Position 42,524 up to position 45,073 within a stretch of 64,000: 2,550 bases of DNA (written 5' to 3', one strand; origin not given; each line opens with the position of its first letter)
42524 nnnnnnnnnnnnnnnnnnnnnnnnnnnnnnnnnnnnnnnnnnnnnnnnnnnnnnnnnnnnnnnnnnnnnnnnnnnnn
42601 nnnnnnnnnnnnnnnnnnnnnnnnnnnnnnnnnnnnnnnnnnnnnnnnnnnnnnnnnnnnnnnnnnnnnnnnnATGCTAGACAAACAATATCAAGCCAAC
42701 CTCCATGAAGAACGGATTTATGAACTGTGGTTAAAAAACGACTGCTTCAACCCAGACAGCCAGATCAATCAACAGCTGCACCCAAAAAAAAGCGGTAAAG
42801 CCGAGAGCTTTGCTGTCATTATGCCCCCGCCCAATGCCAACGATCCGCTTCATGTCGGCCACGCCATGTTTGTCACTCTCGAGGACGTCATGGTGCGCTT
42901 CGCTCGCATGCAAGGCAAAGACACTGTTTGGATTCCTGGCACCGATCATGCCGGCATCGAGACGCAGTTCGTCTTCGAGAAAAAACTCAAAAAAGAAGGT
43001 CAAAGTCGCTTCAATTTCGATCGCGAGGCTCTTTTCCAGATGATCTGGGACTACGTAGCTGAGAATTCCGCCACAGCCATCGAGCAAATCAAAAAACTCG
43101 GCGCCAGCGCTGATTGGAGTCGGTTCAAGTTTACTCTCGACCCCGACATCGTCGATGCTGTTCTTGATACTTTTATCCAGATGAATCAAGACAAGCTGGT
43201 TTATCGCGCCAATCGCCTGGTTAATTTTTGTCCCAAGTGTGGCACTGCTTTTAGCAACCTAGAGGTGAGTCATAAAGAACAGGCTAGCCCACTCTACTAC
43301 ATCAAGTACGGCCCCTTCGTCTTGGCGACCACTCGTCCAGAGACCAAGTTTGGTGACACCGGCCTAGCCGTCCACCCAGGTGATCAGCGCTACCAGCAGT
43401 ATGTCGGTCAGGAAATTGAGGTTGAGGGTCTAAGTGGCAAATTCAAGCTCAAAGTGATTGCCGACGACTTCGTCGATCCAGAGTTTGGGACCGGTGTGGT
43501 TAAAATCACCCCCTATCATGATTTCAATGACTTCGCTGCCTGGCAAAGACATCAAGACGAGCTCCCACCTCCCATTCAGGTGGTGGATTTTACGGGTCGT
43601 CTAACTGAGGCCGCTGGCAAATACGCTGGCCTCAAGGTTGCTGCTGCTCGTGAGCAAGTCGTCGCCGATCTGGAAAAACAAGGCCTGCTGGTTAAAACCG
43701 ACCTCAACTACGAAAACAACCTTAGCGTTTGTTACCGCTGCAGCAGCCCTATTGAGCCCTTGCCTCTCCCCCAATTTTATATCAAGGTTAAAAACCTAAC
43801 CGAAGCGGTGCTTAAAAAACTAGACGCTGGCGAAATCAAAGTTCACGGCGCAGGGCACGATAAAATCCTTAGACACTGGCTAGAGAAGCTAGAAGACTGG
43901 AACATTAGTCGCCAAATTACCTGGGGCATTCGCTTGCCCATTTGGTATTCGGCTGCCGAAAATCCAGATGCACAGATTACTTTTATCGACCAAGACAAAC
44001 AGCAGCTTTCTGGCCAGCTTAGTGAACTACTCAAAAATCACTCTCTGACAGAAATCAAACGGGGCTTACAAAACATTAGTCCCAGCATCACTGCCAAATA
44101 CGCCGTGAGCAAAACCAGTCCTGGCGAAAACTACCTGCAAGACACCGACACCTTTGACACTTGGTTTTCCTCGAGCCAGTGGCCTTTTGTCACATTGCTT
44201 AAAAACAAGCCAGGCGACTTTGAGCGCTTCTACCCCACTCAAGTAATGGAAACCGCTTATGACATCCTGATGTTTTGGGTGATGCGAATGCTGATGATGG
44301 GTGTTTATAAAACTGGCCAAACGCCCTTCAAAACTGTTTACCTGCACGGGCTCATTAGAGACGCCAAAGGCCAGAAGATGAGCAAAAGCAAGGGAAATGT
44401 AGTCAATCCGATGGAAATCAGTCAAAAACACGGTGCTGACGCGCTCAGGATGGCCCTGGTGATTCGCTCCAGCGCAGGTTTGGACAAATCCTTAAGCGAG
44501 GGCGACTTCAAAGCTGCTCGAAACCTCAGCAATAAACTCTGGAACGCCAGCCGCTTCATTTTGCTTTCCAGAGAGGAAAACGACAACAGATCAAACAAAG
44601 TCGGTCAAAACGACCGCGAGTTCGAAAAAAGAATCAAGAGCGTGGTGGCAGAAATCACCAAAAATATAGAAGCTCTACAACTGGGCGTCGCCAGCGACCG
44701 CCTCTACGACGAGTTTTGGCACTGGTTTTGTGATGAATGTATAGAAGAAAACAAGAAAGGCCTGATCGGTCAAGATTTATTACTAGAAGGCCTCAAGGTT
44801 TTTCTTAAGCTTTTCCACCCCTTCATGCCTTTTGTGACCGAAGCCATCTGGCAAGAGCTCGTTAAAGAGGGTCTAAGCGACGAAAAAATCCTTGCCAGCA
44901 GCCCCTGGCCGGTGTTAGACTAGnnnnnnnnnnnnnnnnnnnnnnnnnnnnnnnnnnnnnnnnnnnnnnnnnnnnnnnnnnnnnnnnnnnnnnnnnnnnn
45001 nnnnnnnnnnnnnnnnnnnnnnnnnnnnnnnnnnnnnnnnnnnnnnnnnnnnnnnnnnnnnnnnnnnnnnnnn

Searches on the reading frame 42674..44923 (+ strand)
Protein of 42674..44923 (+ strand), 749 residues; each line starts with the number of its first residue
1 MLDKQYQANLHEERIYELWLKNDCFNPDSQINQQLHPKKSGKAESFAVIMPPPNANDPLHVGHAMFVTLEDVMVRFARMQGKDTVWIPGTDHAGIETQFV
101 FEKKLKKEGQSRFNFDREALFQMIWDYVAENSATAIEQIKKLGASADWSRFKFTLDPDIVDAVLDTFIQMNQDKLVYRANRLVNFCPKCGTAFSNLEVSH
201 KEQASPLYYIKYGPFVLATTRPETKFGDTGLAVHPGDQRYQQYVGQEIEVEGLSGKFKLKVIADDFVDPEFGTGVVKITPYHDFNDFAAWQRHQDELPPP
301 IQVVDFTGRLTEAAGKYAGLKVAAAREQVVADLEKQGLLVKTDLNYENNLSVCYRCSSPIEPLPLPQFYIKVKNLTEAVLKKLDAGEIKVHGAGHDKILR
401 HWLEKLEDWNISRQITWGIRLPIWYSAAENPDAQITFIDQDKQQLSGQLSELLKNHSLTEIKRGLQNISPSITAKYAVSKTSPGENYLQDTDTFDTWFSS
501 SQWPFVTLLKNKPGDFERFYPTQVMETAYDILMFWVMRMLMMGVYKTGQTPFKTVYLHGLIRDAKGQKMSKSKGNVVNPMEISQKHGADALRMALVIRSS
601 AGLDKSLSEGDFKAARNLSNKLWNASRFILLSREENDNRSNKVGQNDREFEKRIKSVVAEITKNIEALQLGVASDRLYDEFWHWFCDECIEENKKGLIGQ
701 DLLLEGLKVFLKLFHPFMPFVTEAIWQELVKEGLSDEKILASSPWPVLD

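Call 31: search_protein_families(library=pfam, proteins=[window:42674-44923:+], max_evalue=0.0001)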
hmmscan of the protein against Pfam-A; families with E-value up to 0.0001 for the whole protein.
window:42674-44923:+ (749 aa): 3 families
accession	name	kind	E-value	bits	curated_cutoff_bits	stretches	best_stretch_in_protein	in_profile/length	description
PF00133.28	tRNA-synt_1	-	1.3e-113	380.4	22.7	1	15-606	2-412/414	tRNA synthetases class I (I, L, M and V)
PF09334.17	tRNA-synt_1g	-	3.5e-24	85.7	20.1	2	52-194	7-131/391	tRNA synthetases class I (M)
PF08264.19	Anticodon_1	-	5.7e-21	75.4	25.1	1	647-747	1-106/148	Anticodon-binding domain of tRNA ligase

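Call 58: search_protein_families(library=ncbifam, proteins=[window:42674-44923:+], max_evalue=0.00001)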
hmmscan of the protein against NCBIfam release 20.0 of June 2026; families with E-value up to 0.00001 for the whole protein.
window:42674-44923:+ (749 aa): 18 families
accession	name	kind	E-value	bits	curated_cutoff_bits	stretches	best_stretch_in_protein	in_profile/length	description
NF004349.1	PRK05729.1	equivalog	4e-230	766.4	704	1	4-746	2-696/860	valine--tRNA ligase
TIGR00422.1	valS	equivalog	2.5e-224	747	612.1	1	3-747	2-713/863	valine--tRNA ligase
NF011492.0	PRK14900.1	equivalog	5.1e-186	620.6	1783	1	2-731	9-709/1044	valine--tRNA ligase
NF009687.0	PRK13208.1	equivalog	5.5e-144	481.2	738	1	2-737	6-707/801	valine--tRNA ligase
TIGR00392.1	ileS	equivalog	7e-99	332.2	621.4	2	255-739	307-798/861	isoleucine--tRNA ligase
NF000540.1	alt_ValS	exception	1.2e-79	268.3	900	1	38-728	27-742/827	valine--tRNA ligase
NF008957.0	PRK12300.1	subfamily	5.3e-50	170.3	677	2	514-736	572-787/946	leucine--tRNA ligase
NF040702.1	ileS_w_GNAT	exception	1.6e-49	168.4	1999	2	259-648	493-859/1100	isoleucine--tRNA ligase, N-acetyltransferase domain-containing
TIGR00395.1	leuS_arch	equivalog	2.3e-45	155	648.5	2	13-238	5-235/938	leucine--tRNA ligase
NF000258.1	MupB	exception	3.1e-44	151.1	1900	2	258-628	295-648/1033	mupirocin-resistant isoleucine--tRNA ligase MupB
TIGR00396.1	leuS_bact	equivalog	5.5e-44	150.5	548.4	2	567-733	604-762/843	leucine--tRNA ligase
NF000257.1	MupA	exception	1.4e-42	145.6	1900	2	249-728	284-760/1024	mupirocin-resistant isoleucine--tRNA ligase MupA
TIGR00398.1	metG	equivalog_domain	5.4e-30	104.6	336.35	2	548-677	308-442/530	methionine--tRNA ligase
NF008900.0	PRK12267.1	equivalog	2.3e-24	85.9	598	1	512-677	245-414/648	methionine--tRNA ligase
NF001100.0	PRK00133.1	equivalog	1.2e-22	80.3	587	2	547-678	310-443/676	methionine--tRNA ligase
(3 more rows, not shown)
